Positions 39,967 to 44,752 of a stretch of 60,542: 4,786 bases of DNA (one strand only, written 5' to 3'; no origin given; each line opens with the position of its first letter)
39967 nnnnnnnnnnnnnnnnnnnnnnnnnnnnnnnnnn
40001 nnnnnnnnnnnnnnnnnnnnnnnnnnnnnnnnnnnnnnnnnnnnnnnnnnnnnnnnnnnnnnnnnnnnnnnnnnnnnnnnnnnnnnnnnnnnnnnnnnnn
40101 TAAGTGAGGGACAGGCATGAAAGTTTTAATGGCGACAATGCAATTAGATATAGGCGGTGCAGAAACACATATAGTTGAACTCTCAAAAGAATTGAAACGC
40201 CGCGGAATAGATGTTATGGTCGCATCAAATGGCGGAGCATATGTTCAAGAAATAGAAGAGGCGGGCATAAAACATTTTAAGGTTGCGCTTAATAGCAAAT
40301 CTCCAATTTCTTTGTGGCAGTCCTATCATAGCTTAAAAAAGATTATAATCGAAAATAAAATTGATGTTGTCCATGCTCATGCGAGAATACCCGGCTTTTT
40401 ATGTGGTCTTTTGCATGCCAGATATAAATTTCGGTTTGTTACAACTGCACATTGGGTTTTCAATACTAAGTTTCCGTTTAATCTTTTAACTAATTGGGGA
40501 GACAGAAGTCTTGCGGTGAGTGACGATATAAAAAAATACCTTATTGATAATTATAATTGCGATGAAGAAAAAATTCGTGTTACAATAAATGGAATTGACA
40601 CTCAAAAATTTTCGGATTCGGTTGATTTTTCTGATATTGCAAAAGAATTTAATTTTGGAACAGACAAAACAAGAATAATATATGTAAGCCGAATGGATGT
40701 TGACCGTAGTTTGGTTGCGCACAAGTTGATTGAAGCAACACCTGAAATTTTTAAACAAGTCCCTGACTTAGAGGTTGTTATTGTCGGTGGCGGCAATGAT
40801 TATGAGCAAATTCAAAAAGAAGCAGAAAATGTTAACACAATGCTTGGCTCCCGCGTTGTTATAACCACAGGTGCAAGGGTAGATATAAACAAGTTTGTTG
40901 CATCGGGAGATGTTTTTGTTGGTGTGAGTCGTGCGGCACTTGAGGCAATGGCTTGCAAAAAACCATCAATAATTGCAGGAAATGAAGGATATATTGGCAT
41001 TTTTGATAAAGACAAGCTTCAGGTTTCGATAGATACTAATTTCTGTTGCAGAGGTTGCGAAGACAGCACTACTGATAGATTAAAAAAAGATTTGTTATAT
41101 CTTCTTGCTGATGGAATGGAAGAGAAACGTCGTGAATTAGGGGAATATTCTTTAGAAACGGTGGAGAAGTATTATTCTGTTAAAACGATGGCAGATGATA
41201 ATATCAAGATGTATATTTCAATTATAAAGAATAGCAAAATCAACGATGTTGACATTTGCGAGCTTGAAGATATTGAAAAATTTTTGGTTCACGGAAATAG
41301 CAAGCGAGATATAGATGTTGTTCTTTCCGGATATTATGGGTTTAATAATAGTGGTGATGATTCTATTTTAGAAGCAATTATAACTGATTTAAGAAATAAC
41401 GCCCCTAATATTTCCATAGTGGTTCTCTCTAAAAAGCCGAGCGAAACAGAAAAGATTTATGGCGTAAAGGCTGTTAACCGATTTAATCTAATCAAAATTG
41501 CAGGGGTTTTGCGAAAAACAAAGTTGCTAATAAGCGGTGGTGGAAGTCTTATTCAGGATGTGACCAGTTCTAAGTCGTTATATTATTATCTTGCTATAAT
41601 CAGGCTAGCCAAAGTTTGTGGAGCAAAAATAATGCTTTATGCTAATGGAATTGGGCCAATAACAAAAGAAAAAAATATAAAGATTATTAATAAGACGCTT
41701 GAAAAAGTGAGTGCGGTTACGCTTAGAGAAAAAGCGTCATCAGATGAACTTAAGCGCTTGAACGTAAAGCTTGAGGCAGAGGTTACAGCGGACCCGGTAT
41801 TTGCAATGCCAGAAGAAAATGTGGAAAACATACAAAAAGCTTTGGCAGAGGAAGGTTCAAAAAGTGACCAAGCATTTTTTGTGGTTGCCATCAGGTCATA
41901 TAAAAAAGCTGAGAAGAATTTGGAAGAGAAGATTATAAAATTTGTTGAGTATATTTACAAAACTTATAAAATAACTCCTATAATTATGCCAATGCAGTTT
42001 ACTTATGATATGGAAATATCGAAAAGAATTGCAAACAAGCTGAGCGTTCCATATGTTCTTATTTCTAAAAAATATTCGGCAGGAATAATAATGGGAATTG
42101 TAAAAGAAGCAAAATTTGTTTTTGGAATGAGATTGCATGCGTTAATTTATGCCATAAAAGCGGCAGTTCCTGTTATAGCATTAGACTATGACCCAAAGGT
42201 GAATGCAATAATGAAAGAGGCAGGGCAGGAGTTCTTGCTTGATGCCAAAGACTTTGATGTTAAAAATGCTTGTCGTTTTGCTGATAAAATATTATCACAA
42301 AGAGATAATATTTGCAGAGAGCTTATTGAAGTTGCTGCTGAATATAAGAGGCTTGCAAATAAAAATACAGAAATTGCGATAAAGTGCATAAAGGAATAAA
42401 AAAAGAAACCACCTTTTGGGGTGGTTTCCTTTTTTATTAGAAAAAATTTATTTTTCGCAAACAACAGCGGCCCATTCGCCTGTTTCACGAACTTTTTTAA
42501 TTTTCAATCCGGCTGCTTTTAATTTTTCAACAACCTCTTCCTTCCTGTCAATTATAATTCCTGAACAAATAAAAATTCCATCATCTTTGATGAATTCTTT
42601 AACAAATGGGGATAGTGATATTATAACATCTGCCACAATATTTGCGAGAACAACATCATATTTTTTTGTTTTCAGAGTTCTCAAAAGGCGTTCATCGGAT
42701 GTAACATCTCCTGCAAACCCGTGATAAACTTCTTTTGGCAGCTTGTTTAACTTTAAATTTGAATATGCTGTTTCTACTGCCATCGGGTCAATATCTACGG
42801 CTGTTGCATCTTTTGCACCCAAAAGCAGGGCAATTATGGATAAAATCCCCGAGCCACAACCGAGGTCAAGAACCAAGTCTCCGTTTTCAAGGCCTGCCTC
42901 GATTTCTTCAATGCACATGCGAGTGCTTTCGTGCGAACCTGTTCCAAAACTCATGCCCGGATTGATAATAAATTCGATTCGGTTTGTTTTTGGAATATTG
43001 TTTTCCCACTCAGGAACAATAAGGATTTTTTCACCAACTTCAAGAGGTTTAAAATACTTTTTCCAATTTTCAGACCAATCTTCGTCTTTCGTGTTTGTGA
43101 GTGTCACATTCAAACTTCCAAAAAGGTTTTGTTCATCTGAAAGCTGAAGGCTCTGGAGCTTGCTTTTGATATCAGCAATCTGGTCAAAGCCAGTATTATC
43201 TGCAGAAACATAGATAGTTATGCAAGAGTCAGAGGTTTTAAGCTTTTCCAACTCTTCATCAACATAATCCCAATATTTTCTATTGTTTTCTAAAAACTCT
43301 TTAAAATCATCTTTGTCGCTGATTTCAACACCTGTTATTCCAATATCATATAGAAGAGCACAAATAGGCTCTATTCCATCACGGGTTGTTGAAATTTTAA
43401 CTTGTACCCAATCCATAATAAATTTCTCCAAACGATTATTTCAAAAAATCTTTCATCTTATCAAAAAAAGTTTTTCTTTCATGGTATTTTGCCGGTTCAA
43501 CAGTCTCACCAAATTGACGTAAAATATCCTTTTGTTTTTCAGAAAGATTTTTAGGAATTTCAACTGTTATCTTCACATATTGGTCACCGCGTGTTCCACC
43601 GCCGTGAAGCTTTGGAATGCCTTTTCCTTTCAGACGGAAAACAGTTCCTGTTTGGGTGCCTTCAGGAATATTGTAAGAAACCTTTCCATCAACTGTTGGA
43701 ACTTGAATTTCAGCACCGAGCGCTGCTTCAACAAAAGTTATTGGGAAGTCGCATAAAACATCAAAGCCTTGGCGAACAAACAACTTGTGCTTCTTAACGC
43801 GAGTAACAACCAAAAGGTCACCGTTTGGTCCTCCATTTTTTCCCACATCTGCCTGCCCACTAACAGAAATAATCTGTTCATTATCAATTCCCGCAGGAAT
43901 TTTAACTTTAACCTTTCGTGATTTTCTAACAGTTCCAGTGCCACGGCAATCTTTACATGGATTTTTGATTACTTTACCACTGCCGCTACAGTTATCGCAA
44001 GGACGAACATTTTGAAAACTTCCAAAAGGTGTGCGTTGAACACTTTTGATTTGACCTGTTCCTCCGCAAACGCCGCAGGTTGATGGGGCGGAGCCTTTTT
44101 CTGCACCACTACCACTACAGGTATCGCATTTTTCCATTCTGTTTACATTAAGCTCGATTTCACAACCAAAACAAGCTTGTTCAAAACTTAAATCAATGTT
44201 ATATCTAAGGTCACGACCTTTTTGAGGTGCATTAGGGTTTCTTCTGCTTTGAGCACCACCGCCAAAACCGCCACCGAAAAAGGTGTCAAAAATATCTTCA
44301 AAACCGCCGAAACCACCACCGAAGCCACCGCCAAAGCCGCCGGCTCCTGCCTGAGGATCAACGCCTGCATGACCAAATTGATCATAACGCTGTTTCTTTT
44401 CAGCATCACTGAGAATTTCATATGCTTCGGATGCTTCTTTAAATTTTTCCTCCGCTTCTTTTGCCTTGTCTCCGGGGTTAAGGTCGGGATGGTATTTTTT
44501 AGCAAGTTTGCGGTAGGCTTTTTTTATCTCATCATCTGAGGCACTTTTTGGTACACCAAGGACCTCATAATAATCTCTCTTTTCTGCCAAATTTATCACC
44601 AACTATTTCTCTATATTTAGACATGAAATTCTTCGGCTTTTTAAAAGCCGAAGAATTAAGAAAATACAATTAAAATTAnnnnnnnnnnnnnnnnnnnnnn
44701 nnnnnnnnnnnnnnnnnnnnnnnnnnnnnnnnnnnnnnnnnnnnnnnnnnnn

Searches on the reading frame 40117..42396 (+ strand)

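Call 13: search_protein_families(library=pfam, proteins=[window:40117-42396:+], max_evalue=0.0001)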
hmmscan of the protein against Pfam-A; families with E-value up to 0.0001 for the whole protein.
window:40117-42396:+ (760 aa): 6 families
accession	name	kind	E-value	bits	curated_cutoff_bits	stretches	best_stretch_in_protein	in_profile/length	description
PF04230.19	PS_pyruv_trans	-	3.9e-41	142.3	25.3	1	411-693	1-280/280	Polysaccharide pyruvyl transferase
PF13439.12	Glyco_transf_4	-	1.9e-29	103.3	28.5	1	12-163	1-169/170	Glycosyltransferase Family 4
PF13477.12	Glyco_trans_4_2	-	5e-15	56.3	23.4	1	15-124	9-121/139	Glycosyl transferase 4-like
PF00534.26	Glycos_transf_1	-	3.1e-13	50.1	26.4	1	173-345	4-169/172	Glycosyl transferases group 1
PF13692.12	Glyco_trans_1_4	-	5.1e-12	46.7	27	1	185-287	2-106/142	Glycosyl transferases group 1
PF13579.12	Glyco_trans_4_4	-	1.8e-08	35.3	29.7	1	13-155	1-154/158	Glycosyl transferase 4-like domain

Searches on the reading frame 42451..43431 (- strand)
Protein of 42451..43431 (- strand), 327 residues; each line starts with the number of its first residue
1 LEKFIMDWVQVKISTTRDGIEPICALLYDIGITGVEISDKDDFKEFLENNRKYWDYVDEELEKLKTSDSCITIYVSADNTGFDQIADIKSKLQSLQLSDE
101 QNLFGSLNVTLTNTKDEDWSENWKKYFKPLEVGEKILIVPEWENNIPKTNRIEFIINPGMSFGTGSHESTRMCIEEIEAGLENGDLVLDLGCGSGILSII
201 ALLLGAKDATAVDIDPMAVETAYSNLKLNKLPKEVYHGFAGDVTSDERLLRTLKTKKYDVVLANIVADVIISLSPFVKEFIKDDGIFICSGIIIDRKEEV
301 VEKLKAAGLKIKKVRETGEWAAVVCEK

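Call 13: search_protein_families(library=pfam, proteins=[window:42451-43431:-], max_evalue=0.0001)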
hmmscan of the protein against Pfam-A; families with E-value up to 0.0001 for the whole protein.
window:42451-43431:- (327 aa): 9 families
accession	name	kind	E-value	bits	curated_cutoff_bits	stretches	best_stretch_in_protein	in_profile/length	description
PF06325.19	PrmA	-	3.8e-81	273.2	22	1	7-326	1-294/296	Ribosomal protein L11 methyltransferase (PrmA)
PF05175.20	MTS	-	3.8e-10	40.1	23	1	166-264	16-105/170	Methyltransferase small domain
PF13847.12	Methyltransf_31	-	1.4e-07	31.7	27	1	183-292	3-112/145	Methyltransferase domain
PF08241.18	Methyltransf_11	-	5.2e-07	30.6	21.2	1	188-280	1-83/95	Methyltransferase domain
PF02475.24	TRM5-TYW2_MTfase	-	7.3e-07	29.7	28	1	177-293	30-139/164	TRM5/TYW2 methyltransferase domain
PF13649.12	Methyltransf_25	-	8.8e-07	30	27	1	187-263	1-70/97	Methyltransferase domain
PF13489.12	Methyltransf_23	-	1.2e-06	28.8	27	1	181-276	20-100/164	Methyltransferase domain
PF03602.21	Cons_hypoth95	-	4.4e-06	26.9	24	1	185-261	43-117/182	Conserved hypothetical protein 95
PF08242.18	Methyltransf_12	-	1.5e-05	26.1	30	1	188-268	1-76/98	Methyltransferase domain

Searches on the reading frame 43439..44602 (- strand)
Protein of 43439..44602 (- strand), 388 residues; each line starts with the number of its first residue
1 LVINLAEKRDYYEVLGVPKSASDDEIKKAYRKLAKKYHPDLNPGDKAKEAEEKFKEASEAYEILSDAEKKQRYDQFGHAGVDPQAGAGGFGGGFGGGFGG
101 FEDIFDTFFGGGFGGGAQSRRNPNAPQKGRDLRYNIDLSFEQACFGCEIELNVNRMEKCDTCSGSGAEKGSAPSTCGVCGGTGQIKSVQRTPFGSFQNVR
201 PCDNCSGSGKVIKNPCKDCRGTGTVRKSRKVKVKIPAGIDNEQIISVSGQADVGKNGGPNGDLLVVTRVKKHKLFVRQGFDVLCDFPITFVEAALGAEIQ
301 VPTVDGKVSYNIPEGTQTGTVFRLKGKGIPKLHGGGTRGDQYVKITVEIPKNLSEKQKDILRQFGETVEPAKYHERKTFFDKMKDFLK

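Call 13: search_protein_families(library=pfam, proteins=[window:43439-44602:-], max_evalue=0.0001)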
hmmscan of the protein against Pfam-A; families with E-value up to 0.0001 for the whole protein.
window:43439-44602:- (388 aa): 3 families
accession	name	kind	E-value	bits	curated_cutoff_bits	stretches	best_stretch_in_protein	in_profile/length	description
PF01556.23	DnaJ_C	-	8.8e-52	175.6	26.6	1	132-350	1-152/152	DnaJ C terminal domain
PF00226.36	DnaJ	-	7e-28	97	27.8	1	10-74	1-63/63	DnaJ domain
PF00684.25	DnaJ_CXXCXGXG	-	1.3e-17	64.2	32.7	1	159-223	1-65/65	DnaJ central domain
